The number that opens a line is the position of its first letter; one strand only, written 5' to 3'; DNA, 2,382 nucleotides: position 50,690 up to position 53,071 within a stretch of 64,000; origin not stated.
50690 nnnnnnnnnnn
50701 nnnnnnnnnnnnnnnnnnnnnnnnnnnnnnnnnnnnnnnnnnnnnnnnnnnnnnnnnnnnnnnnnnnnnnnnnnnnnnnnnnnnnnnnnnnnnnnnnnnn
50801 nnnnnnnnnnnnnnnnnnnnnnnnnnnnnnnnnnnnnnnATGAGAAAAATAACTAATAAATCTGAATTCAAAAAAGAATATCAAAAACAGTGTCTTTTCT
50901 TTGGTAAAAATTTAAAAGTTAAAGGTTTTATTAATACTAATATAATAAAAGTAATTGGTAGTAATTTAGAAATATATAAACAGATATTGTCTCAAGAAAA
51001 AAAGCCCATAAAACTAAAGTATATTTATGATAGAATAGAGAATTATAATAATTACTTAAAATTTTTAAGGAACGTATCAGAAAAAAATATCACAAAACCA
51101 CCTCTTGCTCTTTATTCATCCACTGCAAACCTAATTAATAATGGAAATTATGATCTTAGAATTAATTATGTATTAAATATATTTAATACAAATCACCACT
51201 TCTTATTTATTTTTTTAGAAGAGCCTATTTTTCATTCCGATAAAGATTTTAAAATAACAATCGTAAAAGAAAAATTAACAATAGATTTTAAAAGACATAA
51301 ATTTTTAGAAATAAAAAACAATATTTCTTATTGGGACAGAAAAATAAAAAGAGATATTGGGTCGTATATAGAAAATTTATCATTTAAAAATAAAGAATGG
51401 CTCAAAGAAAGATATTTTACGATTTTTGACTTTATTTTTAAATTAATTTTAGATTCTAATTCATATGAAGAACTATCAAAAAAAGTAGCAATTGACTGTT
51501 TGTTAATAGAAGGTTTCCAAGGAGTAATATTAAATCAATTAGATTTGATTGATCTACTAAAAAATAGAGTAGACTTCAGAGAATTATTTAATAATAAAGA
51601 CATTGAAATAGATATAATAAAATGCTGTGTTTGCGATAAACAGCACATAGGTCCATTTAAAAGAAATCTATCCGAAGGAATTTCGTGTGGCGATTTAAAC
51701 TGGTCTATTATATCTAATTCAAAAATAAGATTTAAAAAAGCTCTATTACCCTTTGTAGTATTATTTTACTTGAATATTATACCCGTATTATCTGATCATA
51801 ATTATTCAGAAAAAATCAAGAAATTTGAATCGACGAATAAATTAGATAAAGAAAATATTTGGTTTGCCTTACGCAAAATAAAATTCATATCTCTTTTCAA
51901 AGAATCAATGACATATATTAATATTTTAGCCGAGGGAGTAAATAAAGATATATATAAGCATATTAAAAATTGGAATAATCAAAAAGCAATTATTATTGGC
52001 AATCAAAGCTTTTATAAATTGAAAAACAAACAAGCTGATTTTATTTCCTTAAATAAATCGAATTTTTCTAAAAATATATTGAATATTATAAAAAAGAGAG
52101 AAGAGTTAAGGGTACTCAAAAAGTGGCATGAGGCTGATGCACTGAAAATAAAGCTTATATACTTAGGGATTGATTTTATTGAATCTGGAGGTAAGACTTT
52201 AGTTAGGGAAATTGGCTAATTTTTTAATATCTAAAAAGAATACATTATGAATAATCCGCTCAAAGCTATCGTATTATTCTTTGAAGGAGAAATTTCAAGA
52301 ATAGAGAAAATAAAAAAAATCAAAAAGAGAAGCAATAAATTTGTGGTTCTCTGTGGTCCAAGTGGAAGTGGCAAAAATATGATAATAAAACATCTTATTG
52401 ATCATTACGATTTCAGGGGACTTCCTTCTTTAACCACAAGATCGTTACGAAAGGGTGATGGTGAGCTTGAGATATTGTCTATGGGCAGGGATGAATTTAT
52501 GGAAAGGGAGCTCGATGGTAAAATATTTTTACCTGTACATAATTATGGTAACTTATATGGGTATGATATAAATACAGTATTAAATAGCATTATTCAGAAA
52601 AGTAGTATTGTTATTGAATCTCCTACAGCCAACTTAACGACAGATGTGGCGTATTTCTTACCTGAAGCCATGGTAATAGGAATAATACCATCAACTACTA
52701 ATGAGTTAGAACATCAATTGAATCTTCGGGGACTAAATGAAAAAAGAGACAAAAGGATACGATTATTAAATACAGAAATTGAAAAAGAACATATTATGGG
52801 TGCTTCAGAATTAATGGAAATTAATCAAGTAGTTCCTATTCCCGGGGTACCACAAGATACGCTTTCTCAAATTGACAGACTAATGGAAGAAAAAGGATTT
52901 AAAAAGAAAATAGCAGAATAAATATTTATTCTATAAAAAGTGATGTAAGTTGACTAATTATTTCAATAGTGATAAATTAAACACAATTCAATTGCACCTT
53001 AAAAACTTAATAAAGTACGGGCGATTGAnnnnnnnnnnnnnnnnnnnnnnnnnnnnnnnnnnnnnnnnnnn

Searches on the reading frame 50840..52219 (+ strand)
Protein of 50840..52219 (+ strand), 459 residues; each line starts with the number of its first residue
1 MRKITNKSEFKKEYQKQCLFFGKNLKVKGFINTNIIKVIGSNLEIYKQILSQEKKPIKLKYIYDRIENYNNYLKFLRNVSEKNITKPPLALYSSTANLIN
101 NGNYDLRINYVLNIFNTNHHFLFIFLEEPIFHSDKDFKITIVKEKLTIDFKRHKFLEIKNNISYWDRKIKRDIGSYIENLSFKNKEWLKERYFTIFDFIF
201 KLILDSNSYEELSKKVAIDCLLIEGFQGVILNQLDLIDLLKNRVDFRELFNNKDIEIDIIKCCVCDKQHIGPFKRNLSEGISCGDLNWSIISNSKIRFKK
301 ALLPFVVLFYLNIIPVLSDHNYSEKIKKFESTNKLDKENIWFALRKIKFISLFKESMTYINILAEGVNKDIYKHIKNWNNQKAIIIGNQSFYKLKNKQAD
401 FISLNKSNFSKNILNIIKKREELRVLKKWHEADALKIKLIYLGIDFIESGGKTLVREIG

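Call 3: search_protein_families(library=pfam, proteins=[window:50840-52219:+], max_evalue=0.1)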
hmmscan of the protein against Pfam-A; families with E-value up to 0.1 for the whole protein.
window:50840-52219:+ (459 aa): 1 family
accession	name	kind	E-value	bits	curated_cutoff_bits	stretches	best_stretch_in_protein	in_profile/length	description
PF20878.2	REST_helical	-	0.048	14.3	27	0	228-282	6-61/65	Helical region in REST corepressor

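Call 4: search_protein_families(library=ncbifam, proteins=[window:50840-52219:+], max_evalue=0.1)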
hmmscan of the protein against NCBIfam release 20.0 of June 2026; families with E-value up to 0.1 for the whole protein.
window:50840-52219:+ (459 aa): 0 families

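Call 22: search_protein_families(library=padloc, proteins=[window:50840-52219:+], max_evalue=0.01)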
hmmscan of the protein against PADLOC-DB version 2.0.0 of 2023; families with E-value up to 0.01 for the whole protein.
window:50840-52219:+ (459 aa): 0 families

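Call 54: search_protein_families(library=pfam, proteins=[window:50840-52219:+], max_evalue=10)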
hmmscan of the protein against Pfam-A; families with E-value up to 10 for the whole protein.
window:50840-52219:+ (459 aa): 1 family
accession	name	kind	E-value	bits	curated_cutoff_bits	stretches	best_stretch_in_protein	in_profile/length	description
PF20878.2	REST_helical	-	0.048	14.3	27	1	228-282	6-61/65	Helical region in REST corepressor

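Call 57: find_homologous_proteins(query=window:50840-52219:+, max_evalue=0.001)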
Query window:50840-52219:+ (459 aa): 4 proteins with E <= 0.001 among 8000 candidates.
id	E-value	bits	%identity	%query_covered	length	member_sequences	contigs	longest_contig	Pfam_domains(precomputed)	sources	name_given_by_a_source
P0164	6.3e-296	999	100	100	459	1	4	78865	-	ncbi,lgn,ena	-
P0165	2.3e-218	744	74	100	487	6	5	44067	-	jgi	-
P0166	4.9e-189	647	66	100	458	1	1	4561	-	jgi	-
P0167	5.7e-152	525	55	100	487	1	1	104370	-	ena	-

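Call 58: find_encoding_contigs(protein=P0165, flank=10000, max_places=3)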
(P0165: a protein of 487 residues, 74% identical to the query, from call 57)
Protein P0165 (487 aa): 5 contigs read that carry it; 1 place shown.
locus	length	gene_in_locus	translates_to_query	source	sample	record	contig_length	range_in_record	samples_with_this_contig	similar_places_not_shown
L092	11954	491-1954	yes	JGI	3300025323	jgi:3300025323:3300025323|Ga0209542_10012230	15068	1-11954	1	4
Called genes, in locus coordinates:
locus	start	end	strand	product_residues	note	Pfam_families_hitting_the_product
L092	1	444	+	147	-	?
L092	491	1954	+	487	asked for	-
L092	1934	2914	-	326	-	PF04055:Radical_SAM, PF13353:Fer4_12, PF06463:Mob_synth_C (weak)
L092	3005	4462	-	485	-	PF00133:tRNA-synt_1 (faint), PF01406:tRNA-synt_1e, PF01921:tRNA-synt_1f (faint), PF09334:tRNA-synt_1g (faint)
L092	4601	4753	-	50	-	-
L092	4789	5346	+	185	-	PF01272:GreA_GreB (weak)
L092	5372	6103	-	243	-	-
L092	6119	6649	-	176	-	-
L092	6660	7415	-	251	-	PF08241:Methyltransf_11 (weak)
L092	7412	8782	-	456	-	-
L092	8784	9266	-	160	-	PF00383:dCMP_cyt_deam_1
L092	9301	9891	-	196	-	PF13207:AAA_17 (weak)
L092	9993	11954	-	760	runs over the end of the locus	PF16927:HisKA_7TM, PF01590:GAF (weak), PF13185:GAF_2, PF13492:GAF_3 (weak), PF00512:HisKA, PF02518:HATPase_c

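Call 59: find_encoding_contigs(protein=P0166, flank=10000, max_places=2)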
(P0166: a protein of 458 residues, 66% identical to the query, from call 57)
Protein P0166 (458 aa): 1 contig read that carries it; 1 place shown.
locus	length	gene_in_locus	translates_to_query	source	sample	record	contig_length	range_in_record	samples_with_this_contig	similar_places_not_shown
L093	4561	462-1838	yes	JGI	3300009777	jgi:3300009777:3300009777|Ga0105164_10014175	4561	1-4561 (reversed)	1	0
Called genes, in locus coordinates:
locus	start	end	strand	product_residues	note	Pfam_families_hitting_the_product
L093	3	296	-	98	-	?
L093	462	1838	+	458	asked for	-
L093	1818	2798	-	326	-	PF04055:Radical_SAM, PF13353:Fer4_12, PF06463:Mob_synth_C (weak)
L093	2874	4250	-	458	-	PF01921:tRNA-synt_1f (faint), PF01406:tRNA-synt_1e, PF09334:tRNA-synt_1g (faint), PF23493:CysS_C (weak)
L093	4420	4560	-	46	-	?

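Call 65: search_protein_families(library=ncbifam, proteins=[L092:1934-2914:-], max_evalue=0.00001)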
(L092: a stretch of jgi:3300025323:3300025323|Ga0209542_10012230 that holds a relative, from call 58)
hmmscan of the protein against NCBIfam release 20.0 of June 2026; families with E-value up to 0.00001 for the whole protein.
L092:1934-2914:- (326 aa): 43 families (the best 25 are shown)
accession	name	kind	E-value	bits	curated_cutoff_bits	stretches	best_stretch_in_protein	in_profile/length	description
TIGR02668.1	moaA_archaeal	equivalog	5.5e-43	147.1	325.25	1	46-320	11-297/303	GTP 3',8-cyclase MoaA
NF001199.0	PRK00164.2-1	equivalog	3.6e-39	134.7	231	1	46-320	13-300/308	GTP 3',8-cyclase MoaA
TIGR02666.1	moaA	equivalog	1.9e-31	109.2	284.05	1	46-316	11-304/336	GTP 3',8-cyclase MoaA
TIGR04317.1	W_rSAM_matur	equivalog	3e-20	72.6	380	1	46-243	5-215/349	tungsten cofactor oxidoreductase radical SAM maturase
NF050035.1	rSAM_WgK_link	exception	6.3e-16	58.3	650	1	48-212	12-183/367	radical SAM/SPASM peptide maturase WgkB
TIGR04251.1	SCM_rSAM_ScmF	equivalog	3.2e-13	49.8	400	1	46-217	5-185/353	SynChlorMet cassette radical SAM/SPASM protein ScmF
NF038283.1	viperin_w_prok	equivalog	4.1e-13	49.1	180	1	51-222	8-197/281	viperin family antiviral radical SAM protein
TIGR02495.1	NrdG2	equivalog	8.8e-13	48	131.15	1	49-147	20-121/193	anaerobic ribonucleoside-triphosphate reductase activating protein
TIGR02109.1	PQQ_syn_pqqE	equivalog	1.7e-12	47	381.35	1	49-265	11-230/358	pyrroloquinoline quinone biosynthesis protein PqqE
NF045646.2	rSAM_Se_TrsS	equivalog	5e-12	45.1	490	1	51-201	92-252/441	radical SAM (seleno)protein TrsS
NF049973.1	radical_Rv1681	equivalog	8.3e-12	44.7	380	1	48-130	74-159/326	Rv1681 family radical SAM protein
TIGR03961.1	rSAM_PTO1314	hypoth_equivalog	2.4e-11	43.5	306.05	1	37-228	18-202/332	PTO1314 family radical SAM protein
TIGR04250.1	SCM_rSAM_ScmE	equivalog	6.5e-11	41.7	400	1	49-206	7-172/358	SynChlorMet cassette radical SAM/SPASM protein ScmE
NF045702.1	rSAM_GDGT_ether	equivalog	8.7e-11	41.1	450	1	48-201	89-254/486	tetraether lipid synthase Tes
NF047865.1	rSAM_PapB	equivalog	9e-11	41.6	340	1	47-255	5-226/330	PapB family radical SAM/SPASM ranthipeptide maturase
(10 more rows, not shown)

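Call 70: search_protein_families(library=phrogs, proteins=[window:50840-52219:+], max_evalue=0.01)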
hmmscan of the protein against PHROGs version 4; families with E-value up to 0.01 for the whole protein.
window:50840-52219:+ (459 aa): 0 families

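Call 74: predict_structure(alignment_id=A7)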
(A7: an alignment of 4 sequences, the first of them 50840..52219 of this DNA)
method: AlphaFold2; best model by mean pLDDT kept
length: 459 residues; sequences in the alignment: 4
mean_pLDDT: 43.9   pTM: 0.33
mean pLDDT of the five models: 43.9, 43.8, 42.4, 41.7, 41.4
residues with pLDDT >= 90: 0; 70-90: 52; 50-70: 111; < 50: 296
segments of 3 or more residues with pLDDT < 50: 1-11, 13-15, 17-136, 141-146, 217-255, 275-278, 296-399
pLDDT, mean of each block of 10 residues (from residue 1): 32 44 27 26 30 27 27 28 29 32 35 34 39 41 49 65 75 68 59 58 61 49 33 35 35 50 72 51 59 49 36 27 33 32 26 25 23 26 23 31 63 81 78 72 62 62
secondary structure, 60 per line:
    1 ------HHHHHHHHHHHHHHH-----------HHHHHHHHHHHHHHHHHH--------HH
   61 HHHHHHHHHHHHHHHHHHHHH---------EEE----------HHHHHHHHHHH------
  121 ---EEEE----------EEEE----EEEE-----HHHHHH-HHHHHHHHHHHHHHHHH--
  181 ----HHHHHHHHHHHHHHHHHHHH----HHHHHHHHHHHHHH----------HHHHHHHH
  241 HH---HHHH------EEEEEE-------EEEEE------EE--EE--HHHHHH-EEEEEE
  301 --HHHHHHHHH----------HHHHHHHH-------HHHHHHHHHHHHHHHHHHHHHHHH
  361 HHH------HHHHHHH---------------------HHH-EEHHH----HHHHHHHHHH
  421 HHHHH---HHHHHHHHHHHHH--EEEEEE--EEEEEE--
elements in order: H7-21 H33-50 H59-81 E91-93 H104-114 E124-127 E138-141 E146-149 H155-160 H162-178 H185-204 H209-222 H233-242 H246-249 E256-261 E269-273 H288-293 E295-300 H303-311 H322-329 H337-363 H370-376 H411-425 H429-441 E444-449 E452-457

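Call 81: search_protein_families(library=pfam, proteins=[L092:1-444:+, L092:7412-8782:-, L092:5372-6103:-, L092:6119-6649:-, L092:9301-9891:-, L093:3-296:-], max_evalue=0.01)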
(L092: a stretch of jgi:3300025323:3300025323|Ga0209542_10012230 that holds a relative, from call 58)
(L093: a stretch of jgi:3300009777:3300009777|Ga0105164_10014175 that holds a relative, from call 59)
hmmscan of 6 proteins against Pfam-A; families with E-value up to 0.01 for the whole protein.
L092:1-444:+ (147 aa): 1 family
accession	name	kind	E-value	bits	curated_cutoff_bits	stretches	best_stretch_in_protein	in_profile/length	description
PF12762.13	DDE_Tnp_IS1595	-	2.5e-19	70.2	27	1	2-122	43-153/153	ISXO2-like transposase domain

L092:7412-8782:- (456 aa): 0 families

L092:5372-6103:- (243 aa): 0 families

L092:6119-6649:- (176 aa): 0 families

L092:9301-9891:- (196 aa): 2 families
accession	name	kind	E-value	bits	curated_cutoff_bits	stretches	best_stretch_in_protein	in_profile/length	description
PF13207.12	AAA_17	-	9.3e-07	29.6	27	1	8-128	2-127/136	AAA domain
PF13238.12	AAA_18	-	0.0017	19.2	29.4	1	5-131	2-119/128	AAA domain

L093:3-296:- (98 aa): 7 families
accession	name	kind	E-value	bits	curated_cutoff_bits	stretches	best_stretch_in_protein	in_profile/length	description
PF03215.21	Rad17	-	1.5e-05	25.4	23.8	1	17-72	38-93/186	Rad17 P-loop domain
PF03193.22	RsgA_GTPase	-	9.1e-05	22.8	30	1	17-54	99-138/174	RsgA GTPase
PF20720.3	nSTAND3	-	0.0004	20.5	27.2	1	22-66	15-59/155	Novel STAND NTPase 3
PF13401.12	AAA_22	-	0.0016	19.2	27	1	23-59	4-42/130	AAA domain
PF00005.33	ABC_tran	-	0.0025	18.9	25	1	22-86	9-69/137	ABC transporter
PF00071.28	Ras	-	0.0086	16.1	21.6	0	27-83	2-55/162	Ras family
PF12775.13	AAA_7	-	0.0089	16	25.8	0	23-58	32-67/181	P-loop containing dynein motor region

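Call 95: search_solved_structures(query=A8, max_evalue=10, show_alignments=0)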
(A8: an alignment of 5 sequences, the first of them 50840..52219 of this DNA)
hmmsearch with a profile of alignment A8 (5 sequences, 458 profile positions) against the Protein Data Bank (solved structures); distinct sequences matched with E-value up to 10: 3.
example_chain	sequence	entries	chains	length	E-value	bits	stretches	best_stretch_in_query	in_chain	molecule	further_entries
3tqo_A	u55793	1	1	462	0.01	17.9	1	409-453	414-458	Cysteinyl-tRNA synthetase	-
7otr_A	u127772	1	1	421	0.26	13.3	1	390-449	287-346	CCA-adding protein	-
6ibp_A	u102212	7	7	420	0.27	13.2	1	390-449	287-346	CCA-adding enzyme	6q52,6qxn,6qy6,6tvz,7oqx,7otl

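Call 98: search_solved_structures(query=A8, max_evalue=1, show_alignments=3)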
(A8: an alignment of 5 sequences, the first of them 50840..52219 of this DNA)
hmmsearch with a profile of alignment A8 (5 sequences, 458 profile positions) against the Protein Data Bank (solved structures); distinct sequences matched with E-value up to 1: 3.
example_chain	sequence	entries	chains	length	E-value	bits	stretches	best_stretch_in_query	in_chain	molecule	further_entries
3tqo_A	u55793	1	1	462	0.01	17.9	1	409-453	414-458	Cysteinyl-tRNA synthetase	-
7otr_A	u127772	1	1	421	0.26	13.3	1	390-449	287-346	CCA-adding protein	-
6ibp_A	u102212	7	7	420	0.27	13.2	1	390-449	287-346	CCA-adding enzyme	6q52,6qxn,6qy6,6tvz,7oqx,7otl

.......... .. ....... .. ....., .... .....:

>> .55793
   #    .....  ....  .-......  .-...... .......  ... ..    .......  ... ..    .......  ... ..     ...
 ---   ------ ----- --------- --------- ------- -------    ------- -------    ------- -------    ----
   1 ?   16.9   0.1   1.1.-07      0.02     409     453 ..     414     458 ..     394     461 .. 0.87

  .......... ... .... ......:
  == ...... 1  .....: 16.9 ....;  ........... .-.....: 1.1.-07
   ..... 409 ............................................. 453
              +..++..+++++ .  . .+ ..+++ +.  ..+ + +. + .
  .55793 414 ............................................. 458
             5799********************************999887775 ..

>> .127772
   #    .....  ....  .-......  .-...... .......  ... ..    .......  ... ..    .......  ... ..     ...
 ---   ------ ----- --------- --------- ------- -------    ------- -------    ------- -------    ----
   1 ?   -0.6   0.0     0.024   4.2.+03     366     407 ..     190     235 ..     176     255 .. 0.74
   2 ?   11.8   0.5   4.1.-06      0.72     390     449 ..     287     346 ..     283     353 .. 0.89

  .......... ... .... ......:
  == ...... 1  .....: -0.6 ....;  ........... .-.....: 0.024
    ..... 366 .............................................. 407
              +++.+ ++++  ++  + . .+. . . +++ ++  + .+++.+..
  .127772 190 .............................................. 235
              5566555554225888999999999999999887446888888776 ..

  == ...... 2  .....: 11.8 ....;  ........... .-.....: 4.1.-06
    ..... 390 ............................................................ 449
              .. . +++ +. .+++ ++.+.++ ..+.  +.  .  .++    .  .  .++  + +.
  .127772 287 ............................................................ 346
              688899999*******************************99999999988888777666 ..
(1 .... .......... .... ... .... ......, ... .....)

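Call 101: search_protein_families(library=pfam, proteins=[L093:1614-1838:+], max_evalue=10)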
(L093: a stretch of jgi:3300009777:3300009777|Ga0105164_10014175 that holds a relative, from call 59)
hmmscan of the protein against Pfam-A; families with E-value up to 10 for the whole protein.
L093:1614-1838:+ (74 aa): 3 families
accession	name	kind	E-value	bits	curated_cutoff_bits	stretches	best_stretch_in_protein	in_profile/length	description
PF15189.11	MEIOC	-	0.026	14.7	27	1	14-41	60-87/166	Meiosis-specific coiled-coil domain-containing protein MEIOC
PF10108.15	DNA_pol_B_exo2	-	0.16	12.1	24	1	21-63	135-177/213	Predicted 3'-5' exonuclease related to the exonuclease domain of PolB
PF23493.1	CysS_C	-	0.25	11.9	23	1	25-59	5-39/51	Cysteinyl-tRNA ligase anticodon binding domain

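Call 106: find_homologous_proteins(query=A8, max_evalue=0.001)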
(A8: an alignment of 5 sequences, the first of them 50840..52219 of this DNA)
Query A8 (5 sequences) (459 aa, profile of the alignment): 5 proteins with E <= 0.001 among 8000 candidates.
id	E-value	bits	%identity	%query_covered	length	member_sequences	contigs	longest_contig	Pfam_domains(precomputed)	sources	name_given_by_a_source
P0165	4.3e-241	819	74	100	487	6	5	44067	-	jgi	-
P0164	3.5e-236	802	100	100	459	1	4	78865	-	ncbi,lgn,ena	-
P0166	6.0e-234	795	66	100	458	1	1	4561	-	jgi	-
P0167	4.4e-227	772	55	100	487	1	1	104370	-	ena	-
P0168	7.0e-140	485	24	92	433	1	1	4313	-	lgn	-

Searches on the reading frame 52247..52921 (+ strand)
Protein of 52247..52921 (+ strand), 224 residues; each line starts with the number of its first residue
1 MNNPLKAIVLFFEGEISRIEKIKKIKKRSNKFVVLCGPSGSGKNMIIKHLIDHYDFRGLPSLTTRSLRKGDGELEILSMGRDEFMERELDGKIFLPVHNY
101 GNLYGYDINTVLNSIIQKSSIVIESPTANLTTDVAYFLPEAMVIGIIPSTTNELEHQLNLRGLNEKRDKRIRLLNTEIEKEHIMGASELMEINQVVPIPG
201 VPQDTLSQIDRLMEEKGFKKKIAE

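Call 3: search_protein_families(library=pfam, proteins=[window:52247-52921:+], max_evalue=0.1)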
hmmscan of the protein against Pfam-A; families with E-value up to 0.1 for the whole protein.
window:52247-52921:+ (224 aa): 13 families
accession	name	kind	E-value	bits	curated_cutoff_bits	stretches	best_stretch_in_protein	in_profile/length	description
PF00625.27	Guanylate_kin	-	4e-08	33.6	25.2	1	30-170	2-144/182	Guanylate kinase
PF20720.3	nSTAND3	-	0.00079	19.6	27.2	1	28-54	15-41/155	Novel STAND NTPase 3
PF13401.12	AAA_22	-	0.0052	17.5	27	1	29-55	4-30/130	AAA domain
PF03193.22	RsgA_GTPase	-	0.0058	16.9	30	1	20-54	95-130/174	RsgA GTPase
PF19044.6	P-loop_TraG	-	0.006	15.7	25.8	1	28-54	27-53/413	TraG P-loop domain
PF24883.2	NPHP3_N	-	0.015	15.9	24.8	1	22-55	12-47/164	Nephrocystin 3, N-terminal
PF10443.15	RNA12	-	0.023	13.9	27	1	19-52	5-40/429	RNA12 protein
PF01637.24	ATPase_2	-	0.029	14.6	33.2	1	15-54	7-44/225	ATPase domain predominantly from Archaea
PF03215.21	Rad17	-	0.043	14.2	23.8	1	22-52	37-67/186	Rad17 P-loop domain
PF13245.12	AAA_19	-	0.059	14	25.1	0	27-55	8-36/134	AAA domain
PF07728.20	AAA_5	-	0.072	13.5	22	0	33-55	2-25/139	AAA domain (dynein-related subfamily)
PF00005.33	ABC_tran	-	0.086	13.9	25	0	29-55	10-36/137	ABC transporter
PF12775.13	AAA_7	-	0.094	12.7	25.8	0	24-55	27-58/181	P-loop containing dynein motor region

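Call 4: search_protein_families(library=ncbifam, proteins=[window:52247-52921:+], max_evalue=0.1)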
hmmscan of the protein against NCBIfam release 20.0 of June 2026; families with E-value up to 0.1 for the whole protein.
window:52247-52921:+ (224 aa): 16 families
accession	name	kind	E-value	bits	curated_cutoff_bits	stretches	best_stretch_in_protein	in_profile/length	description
TIGR03263.1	guanyl_kin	equivalog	9.1e-14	51.5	160.45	1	31-182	2-154/180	guanylate kinase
NF011325.0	PRK14738.1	equivalog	5.1e-12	45.5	263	1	21-180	4-166/206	guanylate kinase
NF011324.0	PRK14737.1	equivalog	4.9e-10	39.4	318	1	28-181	3-157/187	guanylate kinase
TIGR02322.1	phosphon_PhnN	equivalog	1.3e-05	25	156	1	31-177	2-147/179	phosphonate metabolism protein/1,5-bisphosphokinase (PRPP-forming) PhnN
NF007485.0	PRK10078.1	equivalog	0.00089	19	153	1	31-177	3-147/186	ribose 1,5-bisphosphokinase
NF008932.0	PRK12289.1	equivalog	0.0014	17.7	483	1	22-57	170-206/363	small ribosomal subunit biogenesis GTPase RsgA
NF041815.1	Avs4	equivalog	0.004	14.4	1500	1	15-54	188-229/1579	AVAST type 4 anti-phage nuclease Avs4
NF008653.0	PRK11650.1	subfamily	0.0087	15.1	432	1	5-48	6-48/357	sn-glycerol-3-phosphate ABC transporter ATP-binding protein UgpC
TIGR02324.1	CP_lyasePhnL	equivalog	0.012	15.1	256.3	1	25-55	29-59/224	phosphonate C-P lyase system protein PhnL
NF033453.1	BREX_3_BrxF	hypoth_equivalog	0.013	15.2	50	1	20-55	6-41/149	BREX-3 system P-loop-containing protein BrxF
TIGR03864.1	PQQ_ABC_ATP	hypoth_equivalog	0.016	14.7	302.25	1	26-175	23-134/236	ABC transporter, ATP-binding subunit, PQQ-dependent alcohol dehydrogenase system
TIGR03783.1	Bac_Flav_CT_G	subfamily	0.019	12.8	261.55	1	16-54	426-462/829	TraG family conjugative transposon ATPase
NF038308.1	RNA_repair_RtcR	equivalog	0.029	13.2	650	1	19-48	193-222/530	RNA repair transcriptional activator RtcR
NF041000.1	ATPase_ComGA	equivalog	0.061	12.3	300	0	18-53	116-151/267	competence type IV pilus ATPase ComGA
NF010340.0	PRK13768.1-2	equivalog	0.069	12.9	293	0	31-56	4-29/265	GTPase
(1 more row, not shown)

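Call 22: search_protein_families(library=padloc, proteins=[window:52247-52921:+], max_evalue=0.01)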
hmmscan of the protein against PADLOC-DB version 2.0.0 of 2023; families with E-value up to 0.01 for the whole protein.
window:52247-52921:+ (224 aa): 2 families
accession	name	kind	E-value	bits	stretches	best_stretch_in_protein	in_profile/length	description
PDLC02169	Avs4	-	0.0002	16.7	1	15-53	192-231/1570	-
PDLC02674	DndF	-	0.0033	14.3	1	20-55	46-81/530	DndF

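Call 70: search_protein_families(library=phrogs, proteins=[window:52247-52921:+], max_evalue=0.01)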
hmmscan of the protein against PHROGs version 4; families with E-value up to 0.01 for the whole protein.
window:52247-52921:+ (224 aa): 4 families
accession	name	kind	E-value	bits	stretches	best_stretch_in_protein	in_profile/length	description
phrog_1815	-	other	1.1e-12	49.7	1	30-211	3-176/197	guanylate kinase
phrog_761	-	other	0.0058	17.3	0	25-66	14-55/362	thymidylate kinase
phrog_325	-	DNA, RNA and nucleotide metabolism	0.0059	15.9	1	22-54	483-514/986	Dda-like helicase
phrog_2666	-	head and packaging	0.0091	15.7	0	25-57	316-348/555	terminase large subunit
